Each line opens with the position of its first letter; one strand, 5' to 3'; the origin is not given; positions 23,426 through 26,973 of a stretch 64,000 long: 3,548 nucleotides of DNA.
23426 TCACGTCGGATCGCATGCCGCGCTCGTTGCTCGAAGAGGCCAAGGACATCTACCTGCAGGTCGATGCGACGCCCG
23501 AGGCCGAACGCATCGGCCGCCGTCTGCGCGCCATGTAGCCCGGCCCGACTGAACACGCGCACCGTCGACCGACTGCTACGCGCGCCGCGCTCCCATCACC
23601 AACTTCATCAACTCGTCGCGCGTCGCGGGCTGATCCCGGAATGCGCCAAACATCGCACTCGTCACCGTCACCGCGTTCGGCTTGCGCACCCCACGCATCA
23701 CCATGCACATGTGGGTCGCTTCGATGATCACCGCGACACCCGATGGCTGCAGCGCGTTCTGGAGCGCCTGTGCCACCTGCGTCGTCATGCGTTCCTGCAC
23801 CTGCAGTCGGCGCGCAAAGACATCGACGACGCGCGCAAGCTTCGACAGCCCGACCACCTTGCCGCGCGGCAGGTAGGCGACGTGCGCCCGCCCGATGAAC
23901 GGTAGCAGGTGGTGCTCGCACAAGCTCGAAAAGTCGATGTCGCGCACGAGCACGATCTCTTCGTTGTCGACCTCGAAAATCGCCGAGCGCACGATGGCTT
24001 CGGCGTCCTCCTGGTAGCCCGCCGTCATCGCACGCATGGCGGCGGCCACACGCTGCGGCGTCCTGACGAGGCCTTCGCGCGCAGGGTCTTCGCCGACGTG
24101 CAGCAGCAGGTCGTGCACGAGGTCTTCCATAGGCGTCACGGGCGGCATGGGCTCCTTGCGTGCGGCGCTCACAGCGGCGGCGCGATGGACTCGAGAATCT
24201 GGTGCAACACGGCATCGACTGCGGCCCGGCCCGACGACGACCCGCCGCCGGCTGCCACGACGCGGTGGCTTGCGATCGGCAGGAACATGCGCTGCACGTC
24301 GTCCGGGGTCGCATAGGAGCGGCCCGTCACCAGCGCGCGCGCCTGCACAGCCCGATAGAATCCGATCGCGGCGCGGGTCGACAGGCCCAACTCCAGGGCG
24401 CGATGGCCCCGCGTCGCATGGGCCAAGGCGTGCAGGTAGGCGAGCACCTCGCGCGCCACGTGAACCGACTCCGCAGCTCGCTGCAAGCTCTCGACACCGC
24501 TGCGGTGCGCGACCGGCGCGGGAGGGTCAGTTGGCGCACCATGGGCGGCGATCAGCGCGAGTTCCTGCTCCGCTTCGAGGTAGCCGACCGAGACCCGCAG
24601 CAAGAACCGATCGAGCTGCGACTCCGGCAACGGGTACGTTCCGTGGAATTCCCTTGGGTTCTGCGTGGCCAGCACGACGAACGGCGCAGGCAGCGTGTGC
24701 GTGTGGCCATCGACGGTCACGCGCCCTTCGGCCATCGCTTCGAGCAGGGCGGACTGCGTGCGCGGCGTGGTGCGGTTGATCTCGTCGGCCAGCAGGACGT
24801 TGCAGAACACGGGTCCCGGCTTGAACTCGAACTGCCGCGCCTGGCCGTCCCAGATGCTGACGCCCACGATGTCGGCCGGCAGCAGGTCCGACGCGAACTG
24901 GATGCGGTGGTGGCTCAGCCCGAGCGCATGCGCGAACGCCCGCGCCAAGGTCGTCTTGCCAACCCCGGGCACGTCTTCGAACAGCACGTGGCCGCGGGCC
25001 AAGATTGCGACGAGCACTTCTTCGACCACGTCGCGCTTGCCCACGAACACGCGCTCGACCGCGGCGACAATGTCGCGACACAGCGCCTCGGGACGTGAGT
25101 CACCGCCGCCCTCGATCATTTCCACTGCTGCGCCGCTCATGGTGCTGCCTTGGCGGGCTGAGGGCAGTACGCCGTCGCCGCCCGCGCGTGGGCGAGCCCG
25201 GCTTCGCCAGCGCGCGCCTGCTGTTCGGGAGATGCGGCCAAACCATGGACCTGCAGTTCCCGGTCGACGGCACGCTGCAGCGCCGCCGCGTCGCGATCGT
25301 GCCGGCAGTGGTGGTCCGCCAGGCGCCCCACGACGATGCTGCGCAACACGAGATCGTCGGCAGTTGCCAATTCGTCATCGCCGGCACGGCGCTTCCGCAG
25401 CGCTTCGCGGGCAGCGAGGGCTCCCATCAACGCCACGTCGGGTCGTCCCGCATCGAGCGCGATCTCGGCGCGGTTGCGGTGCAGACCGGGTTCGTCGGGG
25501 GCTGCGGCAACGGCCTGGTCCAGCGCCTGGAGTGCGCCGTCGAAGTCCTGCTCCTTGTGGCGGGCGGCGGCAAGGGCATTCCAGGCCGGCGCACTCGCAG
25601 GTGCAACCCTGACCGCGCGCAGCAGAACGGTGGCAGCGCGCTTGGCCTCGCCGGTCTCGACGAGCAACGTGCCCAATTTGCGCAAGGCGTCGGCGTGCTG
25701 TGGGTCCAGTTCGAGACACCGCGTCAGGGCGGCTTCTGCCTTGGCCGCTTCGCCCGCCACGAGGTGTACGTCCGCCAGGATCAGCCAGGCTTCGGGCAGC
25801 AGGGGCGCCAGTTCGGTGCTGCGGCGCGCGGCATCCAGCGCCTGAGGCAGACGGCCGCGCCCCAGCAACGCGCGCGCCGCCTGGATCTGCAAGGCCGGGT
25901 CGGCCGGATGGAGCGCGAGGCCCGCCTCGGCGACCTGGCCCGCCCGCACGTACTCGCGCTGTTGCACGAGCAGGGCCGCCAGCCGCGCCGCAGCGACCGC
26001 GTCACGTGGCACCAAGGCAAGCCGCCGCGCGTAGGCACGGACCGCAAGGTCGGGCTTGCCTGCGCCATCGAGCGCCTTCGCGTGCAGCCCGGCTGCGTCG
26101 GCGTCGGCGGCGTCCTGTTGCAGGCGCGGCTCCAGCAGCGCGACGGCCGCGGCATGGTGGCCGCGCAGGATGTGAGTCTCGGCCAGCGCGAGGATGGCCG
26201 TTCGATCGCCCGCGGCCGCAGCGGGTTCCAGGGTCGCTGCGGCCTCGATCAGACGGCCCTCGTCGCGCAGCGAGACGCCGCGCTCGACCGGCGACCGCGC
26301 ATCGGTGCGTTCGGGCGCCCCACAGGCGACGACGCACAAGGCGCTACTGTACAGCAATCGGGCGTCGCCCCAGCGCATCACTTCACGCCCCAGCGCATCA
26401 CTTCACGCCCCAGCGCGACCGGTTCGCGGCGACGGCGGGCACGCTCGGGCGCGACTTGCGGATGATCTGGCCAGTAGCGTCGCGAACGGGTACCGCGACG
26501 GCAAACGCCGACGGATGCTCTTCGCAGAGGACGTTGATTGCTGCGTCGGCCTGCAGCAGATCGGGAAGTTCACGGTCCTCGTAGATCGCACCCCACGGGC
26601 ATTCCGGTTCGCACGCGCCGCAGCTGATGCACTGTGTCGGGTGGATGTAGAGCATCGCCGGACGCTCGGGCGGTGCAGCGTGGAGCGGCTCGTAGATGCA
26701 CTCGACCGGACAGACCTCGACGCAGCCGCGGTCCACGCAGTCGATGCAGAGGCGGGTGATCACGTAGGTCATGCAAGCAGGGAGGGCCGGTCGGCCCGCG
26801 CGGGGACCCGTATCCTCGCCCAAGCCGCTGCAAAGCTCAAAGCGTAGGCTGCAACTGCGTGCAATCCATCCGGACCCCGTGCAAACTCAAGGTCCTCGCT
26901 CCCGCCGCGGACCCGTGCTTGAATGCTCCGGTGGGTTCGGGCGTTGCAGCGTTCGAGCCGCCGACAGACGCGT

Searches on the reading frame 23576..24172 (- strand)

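Call 89: search_protein_families(library=pfam, proteins=[window:23576-24172:-], max_evalue=0.0001)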
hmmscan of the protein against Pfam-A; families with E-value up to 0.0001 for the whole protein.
window:23576-24172:- (198 aa): 1 family
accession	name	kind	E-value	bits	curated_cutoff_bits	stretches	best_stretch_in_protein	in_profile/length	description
PF01227.27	GTP_cyclohydroI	-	2.5e-76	255.6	27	1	16-192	2-178/179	GTP cyclohydrolase I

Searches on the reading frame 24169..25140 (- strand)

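Call 89: search_protein_families(library=pfam, proteins=[window:24169-25140:-], max_evalue=0.0001)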
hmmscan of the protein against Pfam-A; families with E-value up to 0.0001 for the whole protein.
window:24169-25140:- (323 aa): 5 families
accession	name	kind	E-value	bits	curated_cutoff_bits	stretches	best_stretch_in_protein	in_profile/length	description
PF07726.17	AAA_3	-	1.1e-60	203.7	27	1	51-181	1-131/131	ATPase family associated with various cellular activities (AAA)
PF17863.7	AAA_lid_2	-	9.3e-17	61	22.7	1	242-297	2-57/74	AAA lid domain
PF07728.20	AAA_5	-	1.6e-11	44.8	22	1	57-179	7-139/139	AAA domain (dynein-related subfamily)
PF20030.5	bpMoxR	-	3.8e-09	36.4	27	1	22-199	4-180/205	MoxR domain in the MoxR-vWA-beta-propeller ternary systems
PF00004.35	AAA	-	7.6e-06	26.8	21.2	1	57-165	6-114/131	ATPase family associated with various cellular activities (AAA)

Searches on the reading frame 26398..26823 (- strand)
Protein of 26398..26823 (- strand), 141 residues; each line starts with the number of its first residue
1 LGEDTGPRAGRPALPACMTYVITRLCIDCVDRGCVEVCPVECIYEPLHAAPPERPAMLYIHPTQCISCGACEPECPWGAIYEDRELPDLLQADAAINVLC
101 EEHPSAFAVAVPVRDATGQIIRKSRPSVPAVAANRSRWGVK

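Call 90: search_protein_families(library=pfam, proteins=[window:26398-26823:-], max_evalue=0.0001)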
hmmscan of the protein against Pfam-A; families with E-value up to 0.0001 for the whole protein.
window:26398-26823:- (141 aa): 5 families
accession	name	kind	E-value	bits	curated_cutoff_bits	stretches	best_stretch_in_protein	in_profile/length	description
PF00037.32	Fer4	-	5.7e-09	35.9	21.1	1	59-81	2-24/24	4Fe-4S binding domain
PF12838.12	Fer4_7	-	1.6e-07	32.1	27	1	26-79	2-52/52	4Fe-4S dicluster domain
PF13187.11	Fer4_9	-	5.8e-06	26.7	27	1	26-80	2-52/52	4Fe-4S dicluster domain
PF13237.11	Fer4_10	-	1e-05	25.8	25.5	0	58-83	2-29/53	4Fe-4S dicluster domain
PF13484.11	Fer4_16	-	3e-05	25.1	30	0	64-84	1-21/66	4Fe-4S double cluster binding domain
